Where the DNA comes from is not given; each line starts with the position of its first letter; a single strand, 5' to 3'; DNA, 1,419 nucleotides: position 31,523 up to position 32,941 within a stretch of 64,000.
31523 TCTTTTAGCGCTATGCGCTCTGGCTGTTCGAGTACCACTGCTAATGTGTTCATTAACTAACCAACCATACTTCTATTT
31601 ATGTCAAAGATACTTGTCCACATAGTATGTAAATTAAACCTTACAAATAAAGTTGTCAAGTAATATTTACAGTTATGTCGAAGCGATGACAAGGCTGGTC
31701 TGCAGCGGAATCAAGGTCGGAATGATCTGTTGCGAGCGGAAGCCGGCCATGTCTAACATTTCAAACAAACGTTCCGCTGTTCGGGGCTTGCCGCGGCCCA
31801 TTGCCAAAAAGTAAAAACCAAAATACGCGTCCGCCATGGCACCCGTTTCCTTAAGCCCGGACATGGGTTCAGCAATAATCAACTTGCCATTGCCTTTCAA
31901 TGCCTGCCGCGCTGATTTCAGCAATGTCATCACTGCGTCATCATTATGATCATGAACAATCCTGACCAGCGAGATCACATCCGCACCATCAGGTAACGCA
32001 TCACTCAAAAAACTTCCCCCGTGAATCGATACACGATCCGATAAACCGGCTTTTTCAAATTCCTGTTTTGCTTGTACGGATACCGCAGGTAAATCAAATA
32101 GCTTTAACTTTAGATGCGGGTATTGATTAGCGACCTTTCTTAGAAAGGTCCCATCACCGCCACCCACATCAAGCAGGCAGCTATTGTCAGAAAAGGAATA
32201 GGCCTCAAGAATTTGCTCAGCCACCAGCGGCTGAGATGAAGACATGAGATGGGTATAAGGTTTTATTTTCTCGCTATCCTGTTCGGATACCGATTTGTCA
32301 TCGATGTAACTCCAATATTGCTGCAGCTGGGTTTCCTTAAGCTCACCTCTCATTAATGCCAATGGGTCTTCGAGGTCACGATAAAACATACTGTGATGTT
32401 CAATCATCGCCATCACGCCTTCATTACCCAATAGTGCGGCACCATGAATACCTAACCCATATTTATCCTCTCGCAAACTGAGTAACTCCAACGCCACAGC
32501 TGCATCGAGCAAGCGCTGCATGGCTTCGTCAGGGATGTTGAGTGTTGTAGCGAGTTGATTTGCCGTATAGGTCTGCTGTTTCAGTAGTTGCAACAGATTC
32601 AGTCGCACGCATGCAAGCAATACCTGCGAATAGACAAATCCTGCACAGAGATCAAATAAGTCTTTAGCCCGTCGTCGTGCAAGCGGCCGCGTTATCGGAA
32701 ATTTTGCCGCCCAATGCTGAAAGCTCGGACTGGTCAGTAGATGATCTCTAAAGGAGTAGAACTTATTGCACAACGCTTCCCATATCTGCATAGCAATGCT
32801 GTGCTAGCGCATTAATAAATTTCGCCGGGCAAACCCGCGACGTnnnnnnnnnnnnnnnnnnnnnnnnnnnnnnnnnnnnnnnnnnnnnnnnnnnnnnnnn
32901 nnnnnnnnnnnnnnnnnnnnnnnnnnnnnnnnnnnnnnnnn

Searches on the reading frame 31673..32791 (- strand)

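Call 74: search_protein_families(library=pfam, proteins=[window:31673-32791:-], max_evalue=0.00001)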
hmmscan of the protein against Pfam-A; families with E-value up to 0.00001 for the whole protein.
window:31673-32791:- (372 aa): 6 families
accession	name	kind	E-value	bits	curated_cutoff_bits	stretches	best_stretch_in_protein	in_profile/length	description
PF00891.24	Methyltransf_2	-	3.8e-43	147.7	22.3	1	168-352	28-210/210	O-methyltransferase domain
PF08100.18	Dimerisation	-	3.7e-11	43.1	25.6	1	43-112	7-82/93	O-methyltransferase dimerisation domain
PF08242.18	Methyltransf_12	-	1e-07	33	30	1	207-304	1-98/98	Methyltransferase domain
PF13489.12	Methyltransf_23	-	2e-07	31.4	27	1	200-352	20-160/164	Methyltransferase domain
PF05175.20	MTS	-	2.5e-07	30.9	23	1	203-306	32-138/170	Methyltransferase small domain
PF13649.12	Methyltransf_25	-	7.3e-06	27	27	0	207-302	2-97/97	Methyltransferase domain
